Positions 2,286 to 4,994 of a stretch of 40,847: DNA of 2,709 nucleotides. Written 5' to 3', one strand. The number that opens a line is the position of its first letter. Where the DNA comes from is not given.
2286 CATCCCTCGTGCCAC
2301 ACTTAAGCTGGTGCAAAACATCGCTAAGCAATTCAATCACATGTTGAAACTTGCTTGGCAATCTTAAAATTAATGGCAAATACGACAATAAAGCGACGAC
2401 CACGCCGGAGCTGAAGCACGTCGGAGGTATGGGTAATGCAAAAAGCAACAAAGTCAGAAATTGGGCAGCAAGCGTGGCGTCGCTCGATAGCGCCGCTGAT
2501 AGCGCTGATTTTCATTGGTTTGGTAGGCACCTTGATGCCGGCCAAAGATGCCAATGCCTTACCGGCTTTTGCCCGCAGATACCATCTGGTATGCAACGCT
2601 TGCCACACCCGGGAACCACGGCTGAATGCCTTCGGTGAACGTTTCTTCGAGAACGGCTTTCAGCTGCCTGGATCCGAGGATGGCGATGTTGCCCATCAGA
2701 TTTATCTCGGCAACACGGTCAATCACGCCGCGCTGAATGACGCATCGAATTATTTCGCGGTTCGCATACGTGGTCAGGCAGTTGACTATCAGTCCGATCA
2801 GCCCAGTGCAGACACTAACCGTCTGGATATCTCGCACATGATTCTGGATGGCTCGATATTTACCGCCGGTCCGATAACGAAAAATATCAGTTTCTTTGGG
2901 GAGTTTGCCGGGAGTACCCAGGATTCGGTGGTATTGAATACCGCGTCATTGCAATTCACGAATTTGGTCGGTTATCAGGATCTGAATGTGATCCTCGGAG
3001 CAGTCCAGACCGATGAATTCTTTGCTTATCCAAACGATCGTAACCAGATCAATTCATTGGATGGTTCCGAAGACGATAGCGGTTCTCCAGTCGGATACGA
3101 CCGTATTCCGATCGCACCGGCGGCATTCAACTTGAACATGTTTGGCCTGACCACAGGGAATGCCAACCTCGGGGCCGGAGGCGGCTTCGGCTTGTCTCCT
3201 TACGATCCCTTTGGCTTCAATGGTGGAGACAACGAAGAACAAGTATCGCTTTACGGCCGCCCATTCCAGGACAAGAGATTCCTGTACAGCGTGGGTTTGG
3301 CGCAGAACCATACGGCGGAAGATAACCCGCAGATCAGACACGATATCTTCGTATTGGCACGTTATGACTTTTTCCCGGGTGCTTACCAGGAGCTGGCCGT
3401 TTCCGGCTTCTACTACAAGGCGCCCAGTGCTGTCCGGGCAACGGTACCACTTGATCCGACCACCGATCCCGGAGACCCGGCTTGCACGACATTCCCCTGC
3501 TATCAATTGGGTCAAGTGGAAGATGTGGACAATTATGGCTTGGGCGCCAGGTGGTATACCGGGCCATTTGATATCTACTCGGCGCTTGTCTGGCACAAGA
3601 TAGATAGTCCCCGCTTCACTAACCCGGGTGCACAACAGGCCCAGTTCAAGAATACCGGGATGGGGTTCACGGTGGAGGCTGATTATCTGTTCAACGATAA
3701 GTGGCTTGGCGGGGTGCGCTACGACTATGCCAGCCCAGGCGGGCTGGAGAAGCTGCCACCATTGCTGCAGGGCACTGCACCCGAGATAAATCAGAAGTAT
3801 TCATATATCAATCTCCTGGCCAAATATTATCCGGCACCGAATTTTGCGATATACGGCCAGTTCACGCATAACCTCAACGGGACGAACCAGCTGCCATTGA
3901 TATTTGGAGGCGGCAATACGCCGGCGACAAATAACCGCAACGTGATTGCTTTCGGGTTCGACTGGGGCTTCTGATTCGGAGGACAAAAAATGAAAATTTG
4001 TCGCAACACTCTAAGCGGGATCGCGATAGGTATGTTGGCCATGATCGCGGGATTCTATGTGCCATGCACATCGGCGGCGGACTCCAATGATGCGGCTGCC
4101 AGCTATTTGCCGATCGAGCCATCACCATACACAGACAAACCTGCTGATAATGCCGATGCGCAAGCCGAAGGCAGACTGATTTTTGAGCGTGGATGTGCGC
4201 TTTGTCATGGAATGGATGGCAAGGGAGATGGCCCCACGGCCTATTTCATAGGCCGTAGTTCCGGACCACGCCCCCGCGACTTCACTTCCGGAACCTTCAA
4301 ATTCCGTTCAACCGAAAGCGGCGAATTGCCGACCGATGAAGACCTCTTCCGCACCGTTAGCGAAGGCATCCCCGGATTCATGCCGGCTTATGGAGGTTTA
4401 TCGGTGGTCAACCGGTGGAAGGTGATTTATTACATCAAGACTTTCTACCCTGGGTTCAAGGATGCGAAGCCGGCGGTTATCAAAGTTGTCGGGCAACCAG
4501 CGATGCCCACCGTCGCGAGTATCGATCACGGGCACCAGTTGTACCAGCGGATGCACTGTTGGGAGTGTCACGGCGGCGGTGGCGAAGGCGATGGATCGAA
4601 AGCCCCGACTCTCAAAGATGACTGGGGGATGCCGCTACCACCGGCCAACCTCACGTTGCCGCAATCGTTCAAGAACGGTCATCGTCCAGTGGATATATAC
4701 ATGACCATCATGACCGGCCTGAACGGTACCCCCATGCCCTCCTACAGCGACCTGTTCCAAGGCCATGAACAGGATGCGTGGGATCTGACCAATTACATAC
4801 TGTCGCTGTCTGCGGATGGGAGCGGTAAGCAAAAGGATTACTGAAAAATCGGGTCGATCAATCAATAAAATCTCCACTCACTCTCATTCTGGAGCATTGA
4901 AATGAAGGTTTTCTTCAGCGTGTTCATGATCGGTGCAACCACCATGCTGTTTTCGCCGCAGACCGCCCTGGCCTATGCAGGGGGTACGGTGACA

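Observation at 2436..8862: cyc2 - dihaem c - cupredoxin - ccoN - ccoO/P operon: a rus-operon-like outer-membrane-to-O2 chain built on a C-family oxidase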

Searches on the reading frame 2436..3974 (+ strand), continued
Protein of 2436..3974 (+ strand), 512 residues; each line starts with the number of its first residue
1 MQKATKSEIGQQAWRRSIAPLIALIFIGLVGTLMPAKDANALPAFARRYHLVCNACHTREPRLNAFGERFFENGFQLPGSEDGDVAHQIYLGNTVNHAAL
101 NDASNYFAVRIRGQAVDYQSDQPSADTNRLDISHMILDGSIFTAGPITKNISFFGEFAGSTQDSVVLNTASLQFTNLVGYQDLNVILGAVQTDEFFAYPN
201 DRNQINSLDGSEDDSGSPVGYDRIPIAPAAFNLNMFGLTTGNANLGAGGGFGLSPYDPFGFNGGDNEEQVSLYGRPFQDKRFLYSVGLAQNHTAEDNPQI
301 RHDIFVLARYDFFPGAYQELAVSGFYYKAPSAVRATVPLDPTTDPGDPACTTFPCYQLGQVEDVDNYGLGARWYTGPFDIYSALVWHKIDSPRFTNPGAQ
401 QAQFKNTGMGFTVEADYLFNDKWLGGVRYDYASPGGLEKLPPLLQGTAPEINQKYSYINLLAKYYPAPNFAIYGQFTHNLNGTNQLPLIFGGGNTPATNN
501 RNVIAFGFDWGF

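Call 58: search_protein_families(library=pfam, proteins=[L050:4444-5790:-, L050:6534-7421:+, L050:7700-8647:-, L050:9257-9793:-, L050:12964-15891:+, L050:15854-20215:+, L050:20243-21100:+, L013:6022-7470:-, L013:7796-9634:-, L013:19992-20720:-], max_evalue=0.001)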
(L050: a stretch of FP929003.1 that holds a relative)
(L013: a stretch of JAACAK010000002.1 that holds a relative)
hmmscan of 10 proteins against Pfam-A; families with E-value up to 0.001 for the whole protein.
L050:4444-5790:- (448 aa): 3 families
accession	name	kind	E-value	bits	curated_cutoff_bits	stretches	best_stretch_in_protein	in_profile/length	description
PF01855.24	POR_N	-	2.3e-53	181.7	27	1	67-286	2-226/231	Pyruvate flavodoxin/ferredoxin oxidoreductase, thiamine diP-bdg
PF17147.9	PFOR_II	-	5.2e-19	68.9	27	1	311-404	1-97/102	Pyruvate:ferredoxin oxidoreductase core domain II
PF02780.25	Transketolase_C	-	1.1e-07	32.2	25.9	1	309-386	8-86/124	Transketolase, C-terminal domain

L050:6534-7421:+ (295 aa): 0 families

L050:7700-8647:- (315 aa): 1 family
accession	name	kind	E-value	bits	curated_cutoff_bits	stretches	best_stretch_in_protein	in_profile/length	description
PF02775.26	TPP_enzyme_C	-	6.1e-18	65.5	21.9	1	109-249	25-149/151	Thiamine pyrophosphate enzyme, C-terminal TPP binding domain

L050:9257-9793:- (178 aa): 0 families

L050:12964-15891:+ (975 aa): 6 families
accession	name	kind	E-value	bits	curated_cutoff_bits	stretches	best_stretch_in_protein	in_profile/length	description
PF00072.30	Response_reg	-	1.9e-42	144.3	30.2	2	700-815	1-110/111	Response regulator receiver domain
PF02518.31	HATPase_c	-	1.3e-30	106.5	26.4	1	419-534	1-110/111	Histidine kinase-, DNA gyrase B-, and HSP90-like ATPase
PF00512.31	HisKA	-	4.4e-21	75.2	26.9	1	307-372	1-66/66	His Kinase A (phospho-acceptor) domain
PF01627.28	Hpt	-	4.8e-10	40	24.6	1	881-952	3-74/84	Hpt domain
PF17203.10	sCache_3_2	-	0.00026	21.5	28.4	1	99-179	55-135/140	Single cache domain 3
PF23198.2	PDE8A_N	-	0.00079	19.8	29.6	0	719-791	32-101/147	PDE8A-like, N-terminal domain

L050:15854-20215:+ (1453 aa): 15 families
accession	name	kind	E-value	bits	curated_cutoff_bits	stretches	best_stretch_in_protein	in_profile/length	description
PF00072.30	Response_reg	-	9.2e-47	158.3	30.2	2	1182-1295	1-108/111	Response regulator receiver domain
PF08448.16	PAS_4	-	3.5e-40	137.1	23.1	3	387-497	2-109/110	PAS fold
PF13426.13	PAS_9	-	3.8e-37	127.1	27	3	651-767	3-102/103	PAS domain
PF00989.32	PAS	-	4.2e-36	123.8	22.6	3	642-766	4-113/113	PAS fold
PF02518.31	HATPase_c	-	1.1e-29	103.5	26.4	1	901-1015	1-109/111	Histidine kinase-, DNA gyrase B-, and HSP90-like ATPase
PF13188.13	PAS_8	-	1.1e-24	85.9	21.8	2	381-438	2-55/65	PAS domain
PF00512.31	HisKA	-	1e-21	77.1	26.9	1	789-854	1-66/66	His Kinase A (phospho-acceptor) domain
PF01590.32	GAF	-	1.9e-13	51.5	22.4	1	222-362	2-132/133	GAF domain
PF01627.28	Hpt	-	1.7e-10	41.5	24.6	1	1360-1434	2-79/84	Hpt domain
PF08447.18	PAS_3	-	3.7e-09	37.2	25.6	0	404-490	2-89/89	PAS fold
PF13185.12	GAF_2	-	7.8e-07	29.8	28.6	1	223-362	5-134/136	GAF domain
PF12860.13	PAS_7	-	1.4e-06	28.9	27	0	76-191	3-114/115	PAS fold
PF13596.12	PAS_10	-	1.5e-05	26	22.1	0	721-767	63-106/106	PAS domain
PF24896.1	Receiver_CRE1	-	0.00015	22.4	27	0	1033-1158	5-136/136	AHK4/CRE1/WOL first receiver domain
PF24820.1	Diguanyl_cycl_sensor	-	0.00068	20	28.1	0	650-683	7-40/109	Diguanylate cyclase-like sensor domain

L050:20243-21100:+ (285 aa): 1 family
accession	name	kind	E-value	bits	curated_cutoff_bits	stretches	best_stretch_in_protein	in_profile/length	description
PF00149.33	Metallophos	-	8e-13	49.7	21.5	1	15-156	2-136/191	Calcineurin-like phosphoesterase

L013:6022-7470:- (482 aa): 0 families

L013:7796-9634:- (612 aa): 0 families

L013:19992-20720:- (242 aa): 2 families
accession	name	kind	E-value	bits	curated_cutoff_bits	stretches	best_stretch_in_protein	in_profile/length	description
PF13620.12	CarboxypepD_reg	-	1.1e-08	35.7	32.3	1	180-230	28-79/82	Carboxypeptidase regulatory-like domain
PF14686.12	fn3_3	-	9e-05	22.6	24.4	1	182-224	27-71/75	Polysaccharide lyase family 4, domain II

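Call 87: find_encoding_contigs(protein=P0001, flank=1000, max_places=2)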
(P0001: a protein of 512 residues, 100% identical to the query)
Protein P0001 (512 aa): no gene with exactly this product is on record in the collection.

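Call 93: search_protein_families(library=ncbifam, proteins=[L012:15517-16803:+], max_evalue=0.00001)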
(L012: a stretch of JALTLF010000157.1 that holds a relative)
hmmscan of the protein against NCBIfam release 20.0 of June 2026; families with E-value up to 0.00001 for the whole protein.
L012:15517-16803:+ (429 aa): 5 families
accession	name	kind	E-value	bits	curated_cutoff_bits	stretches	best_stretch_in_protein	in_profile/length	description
NF011053.0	PRK14485.1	subfamily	8.7e-71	239.1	1080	1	2-428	27-466/716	putative bifunctional cbb3-type cytochrome c oxidase subunit I/II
TIGR00780.1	ccoN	equivalog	7.2e-70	236.2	583.15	1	2-429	20-465/474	cytochrome-c oxidase, cbb3-type subunit I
TIGR02891.1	CtaD_CoxA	equivalog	1.6e-20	73.3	670.75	1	227-428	282-475/504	cytochrome c oxidase subunit I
NF050116.1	cyt_aa3_Actin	exception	1.4e-11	43.9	880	1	218-428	274-476/522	aa3-type cytochrome oxidase subunit I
NF041075.1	quin_ox_SoxB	equivalog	5.4e-07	28.9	700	0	136-321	175-354/468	proton pump complex quinol oxidase subunit SoxB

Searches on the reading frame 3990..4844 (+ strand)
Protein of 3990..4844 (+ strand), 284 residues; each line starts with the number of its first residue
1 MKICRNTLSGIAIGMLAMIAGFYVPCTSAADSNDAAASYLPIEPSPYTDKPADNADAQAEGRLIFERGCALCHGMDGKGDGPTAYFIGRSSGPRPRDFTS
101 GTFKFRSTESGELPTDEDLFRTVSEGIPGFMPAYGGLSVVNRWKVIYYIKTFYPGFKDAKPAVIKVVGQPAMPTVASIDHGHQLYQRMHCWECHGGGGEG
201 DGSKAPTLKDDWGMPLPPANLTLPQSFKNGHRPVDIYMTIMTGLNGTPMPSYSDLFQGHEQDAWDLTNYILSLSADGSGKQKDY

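Call 3: search_protein_families(library=pfam, proteins=[window:3990-4844:+], max_evalue=0.01)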
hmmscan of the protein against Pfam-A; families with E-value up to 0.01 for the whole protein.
window:3990-4844:+ (284 aa): 2 families
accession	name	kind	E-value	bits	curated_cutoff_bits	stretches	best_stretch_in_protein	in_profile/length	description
PF00034.26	Cytochrom_C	-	1.4e-20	74.9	21.3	2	179-274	2-90/90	Cytochrome c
PF13442.11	Cytochrome_CBB3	-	8e-19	68.2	27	2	57-149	2-68/68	Cytochrome C oxidase, cbb3-type, subunit III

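Call 4: search_protein_families(library=ncbifam, proteins=[window:3990-4844:+], max_evalue=0.01)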
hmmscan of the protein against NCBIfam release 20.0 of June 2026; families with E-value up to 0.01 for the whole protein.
window:3990-4844:+ (284 aa): 10 families
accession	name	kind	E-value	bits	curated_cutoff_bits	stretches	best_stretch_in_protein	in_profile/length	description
NF011054.0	PRK14486.1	equivalog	3.9e-17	62.7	447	2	43-151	204-289/294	putative bifunctional cbb3-type cytochrome c oxidase subunit II/cytochrome c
NF033864.1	cytochrome579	equivalog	1.8e-10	40.8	280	2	54-128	45-110/179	cytochrome 579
NF050122.1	bc1_QcrC_actin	exception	4.1e-10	39.4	200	1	39-89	22-74/253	cytochrome bc1 complex diheme cytochrome c subunit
TIGR00782.1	ccoP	equivalog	1.3e-09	37.8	179.95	2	49-81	195-226/285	cytochrome-c oxidase, cbb3-type subunit III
TIGR03872.1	cytochrome_MoxG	equivalog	0.0001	22.5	147.8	0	176-212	42-75/133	cytochrome c(L), periplasmic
NF045774.1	cytochro_C551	exception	0.0001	22.2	118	0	51-82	32-64/110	cytochrome c551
NF045773.1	cytochro_C550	exception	0.00012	22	125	0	53-80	44-71/118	cytochrome c550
NF045930.1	Cytc6PetJCyano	equivalog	0.00013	21.8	135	0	51-74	22-44/110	cytochrome c6 PetJ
NF049874.1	PdsA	exception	0.0027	17.6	330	0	176-239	117-176/198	periplasmic diheme shuttle PdsA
TIGR04494.1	c550_PedF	equivalog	0.0069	16.3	122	0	45-81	41-74/133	cytochrome c-550 PedF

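Call 83: search_solved_structures(query=window:3990-4844:+, max_evalue=0.01)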
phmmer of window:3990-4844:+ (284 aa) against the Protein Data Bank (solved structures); distinct sequences matched with E-value up to 0.01: 9.
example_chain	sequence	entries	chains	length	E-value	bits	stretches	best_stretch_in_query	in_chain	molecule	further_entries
6h5l_B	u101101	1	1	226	6.1e-52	180.2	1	58-273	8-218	Conserved hypothetical cytochrome protein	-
6xkx_p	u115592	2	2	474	4.6e-06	29.6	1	22-158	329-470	Cbb3-type cytochrome c oxidase subunit CcoP,Cytochrome c-type cyt cy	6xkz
9vr0_A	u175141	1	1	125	2.3e-05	27.3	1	169-272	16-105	Cytochrome c552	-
7o9u_A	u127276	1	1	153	6.7e-05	25.8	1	169-272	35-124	Cytochrome c552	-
8snh_G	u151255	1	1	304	0.00049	22.9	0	50-81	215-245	Cbb3-type cytochrome c oxidase subunit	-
6f0k_E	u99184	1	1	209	0.00052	22.8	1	56-152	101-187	Quinol:cytochrome c oxidoreductase monoheme cytochrome subunit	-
3mk7_C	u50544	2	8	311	0.0025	20.6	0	174-203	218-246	Cytochrome c oxidase, cbb3-type, subunit P | Cbb3-type cytochrome c oxidase subunit CcoP1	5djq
6xkw_Y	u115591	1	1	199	0.0031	20.3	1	20-151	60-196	Cytochrome c-type cyt cy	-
8smr_G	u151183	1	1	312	0.0032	20.2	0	53-79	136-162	Cbb3-type cytochrome c oxidase subunit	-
